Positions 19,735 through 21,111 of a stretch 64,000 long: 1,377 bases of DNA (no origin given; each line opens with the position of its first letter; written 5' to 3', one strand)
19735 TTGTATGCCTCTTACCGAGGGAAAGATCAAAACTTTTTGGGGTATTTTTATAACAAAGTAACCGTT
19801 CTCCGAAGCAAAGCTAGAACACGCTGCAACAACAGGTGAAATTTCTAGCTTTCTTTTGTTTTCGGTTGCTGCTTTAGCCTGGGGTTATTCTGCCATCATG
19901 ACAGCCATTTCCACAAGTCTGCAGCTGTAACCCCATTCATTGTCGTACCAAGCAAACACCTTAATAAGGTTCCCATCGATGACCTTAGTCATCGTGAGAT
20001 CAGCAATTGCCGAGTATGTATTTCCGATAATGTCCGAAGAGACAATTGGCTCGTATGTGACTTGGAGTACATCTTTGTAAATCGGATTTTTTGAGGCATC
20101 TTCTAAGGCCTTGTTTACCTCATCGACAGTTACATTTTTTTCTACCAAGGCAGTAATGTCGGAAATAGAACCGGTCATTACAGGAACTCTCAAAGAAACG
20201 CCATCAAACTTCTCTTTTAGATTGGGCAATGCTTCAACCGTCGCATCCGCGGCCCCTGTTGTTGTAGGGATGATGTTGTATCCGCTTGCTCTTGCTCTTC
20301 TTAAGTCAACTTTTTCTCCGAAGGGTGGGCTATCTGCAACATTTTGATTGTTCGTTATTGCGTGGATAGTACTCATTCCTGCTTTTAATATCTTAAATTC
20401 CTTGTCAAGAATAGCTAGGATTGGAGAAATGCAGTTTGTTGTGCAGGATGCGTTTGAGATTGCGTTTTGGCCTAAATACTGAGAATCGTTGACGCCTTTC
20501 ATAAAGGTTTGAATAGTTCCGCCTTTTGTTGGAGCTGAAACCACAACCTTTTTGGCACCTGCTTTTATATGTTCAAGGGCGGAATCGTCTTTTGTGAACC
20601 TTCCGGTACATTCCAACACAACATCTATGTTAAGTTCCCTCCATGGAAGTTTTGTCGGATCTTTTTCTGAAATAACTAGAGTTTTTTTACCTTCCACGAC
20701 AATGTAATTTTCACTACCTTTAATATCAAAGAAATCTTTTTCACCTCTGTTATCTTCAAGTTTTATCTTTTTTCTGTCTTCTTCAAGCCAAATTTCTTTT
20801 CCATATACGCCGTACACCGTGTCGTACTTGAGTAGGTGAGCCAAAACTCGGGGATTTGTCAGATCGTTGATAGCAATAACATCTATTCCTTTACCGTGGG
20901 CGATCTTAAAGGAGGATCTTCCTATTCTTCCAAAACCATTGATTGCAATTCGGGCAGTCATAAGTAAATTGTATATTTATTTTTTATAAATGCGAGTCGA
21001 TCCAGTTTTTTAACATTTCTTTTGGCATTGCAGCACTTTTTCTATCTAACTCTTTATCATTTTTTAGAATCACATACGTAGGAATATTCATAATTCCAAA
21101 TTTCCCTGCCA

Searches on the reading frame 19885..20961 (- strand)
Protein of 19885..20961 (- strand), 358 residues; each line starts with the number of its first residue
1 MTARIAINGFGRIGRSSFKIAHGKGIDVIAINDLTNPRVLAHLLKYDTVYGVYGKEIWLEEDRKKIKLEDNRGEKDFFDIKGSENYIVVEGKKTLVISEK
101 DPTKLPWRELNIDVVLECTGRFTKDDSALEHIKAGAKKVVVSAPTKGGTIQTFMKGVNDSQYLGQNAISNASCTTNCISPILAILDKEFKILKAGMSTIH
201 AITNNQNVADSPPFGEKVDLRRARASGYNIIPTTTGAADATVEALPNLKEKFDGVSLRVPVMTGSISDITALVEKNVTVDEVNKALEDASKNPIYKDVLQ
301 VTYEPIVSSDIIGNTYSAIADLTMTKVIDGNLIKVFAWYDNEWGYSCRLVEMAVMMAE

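Call 3: search_protein_families(library=pfam, proteins=[window:19885-20961:-], max_evalue=1)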
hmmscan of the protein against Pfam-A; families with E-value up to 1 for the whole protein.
window:19885-20961:- (358 aa): 6 families
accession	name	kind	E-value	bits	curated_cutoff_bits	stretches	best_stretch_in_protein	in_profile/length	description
PF02800.25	Gp_dh_C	-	4.9e-49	166.4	24.4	1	179-339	2-158/158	Glyceraldehyde 3-phosphate dehydrogenase, C-terminal domain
PF00044.30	Gp_dh_N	-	1.1e-30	106.3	31.7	2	4-63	2-62/101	Glyceraldehyde 3-phosphate dehydrogenase, NAD binding domain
PF02826.25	2-Hacid_dh_C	-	0.011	15.5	25.1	1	4-38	38-72/178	D-isomer specific 2-hydroxyacid dehydrogenase, NAD binding domain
PF00107.32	ADH_zinc_N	-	0.052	13.9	31.8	1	111-155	58-102/129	Zinc-binding dehydrogenase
PF02774.23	Semialdhyde_dhC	-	0.076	13.6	26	1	251-296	93-139/184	Semialdehyde dehydrogenase, dimerisation domain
PF12971.12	NAGLU_N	-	0.22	11.8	28.3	1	65-94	19-48/82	Alpha-N-acetylglucosaminidase (NAGLU) N-terminal domain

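Call 4: search_protein_families(library=ncbifam, proteins=[window:19885-20961:-], max_evalue=1)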
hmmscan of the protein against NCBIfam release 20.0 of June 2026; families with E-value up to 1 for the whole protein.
window:19885-20961:- (358 aa): 14 families
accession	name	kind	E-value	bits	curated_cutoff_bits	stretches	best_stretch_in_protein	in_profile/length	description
TIGR01534.1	GAPDH-I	equivalog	1.2e-112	376.4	367.2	1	4-350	1-329/330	type I glyceraldehyde-3-phosphate dehydrogenase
NF005830.0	PRK07729.1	equivalog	2.8e-104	348.7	546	2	66-357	45-331/343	glyceraldehyde-3-phosphate dehydrogenase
NF005641.0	PRK07403.1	equivalog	3.5e-97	325.6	616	2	78-357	57-333/337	type I glyceraldehyde-3-phosphate dehydrogenase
NF033735.1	G3PDH_Arsen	exception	1.2e-91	307.6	450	2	80-353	55-323/323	ArsJ-associated glyceraldehyde-3-phosphate dehydrogenase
NF010058.0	PRK13535.1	equivalog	1.9e-85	287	539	1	1-357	1-334/339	erythrose-4-phosphate dehydrogenase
NF006512.0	PRK08955.1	equivalog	4.6e-79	266.2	563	1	1-356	1-330/334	glyceraldehyde-3-phosphate dehydrogenase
TIGR01532.1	E4PD_g-proteo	equivalog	1.6e-78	264.3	530.55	1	4-350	1-324/325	erythrose-4-phosphate dehydrogenase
NF011954.0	PRK15425.1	equivalog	5.1e-75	252.6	662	2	83-353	61-326/331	glyceraldehyde-3-phosphate dehydrogenase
NF006139.0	PRK08289.1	equivalog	1e-61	209.1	431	1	81-357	195-470/480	glyceraldehyde-3-phosphate dehydrogenase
NF011456.0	PRK14874.1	equivalog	7.5e-06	25.2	223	2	253-302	239-288/346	aspartate-semialdehyde dehydrogenase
TIGR01296.1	asd_B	equivalog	3.8e-05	23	324.2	2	254-303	236-285/339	aspartate-semialdehyde dehydrogenase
NF003251.0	PRK04207.1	equivalog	0.00031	19.9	185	1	112-212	80-180/343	type II glyceraldehyde-3-phosphate dehydrogenase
NF006416.0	PRK08664.1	subfamily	0.0076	15.5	232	1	255-298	232-275/350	aspartate-semialdehyde dehydrogenase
TIGR00978.1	asd_EA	equivalog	0.041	12.9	301.2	1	255-306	230-281/342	aspartate-semialdehyde dehydrogenase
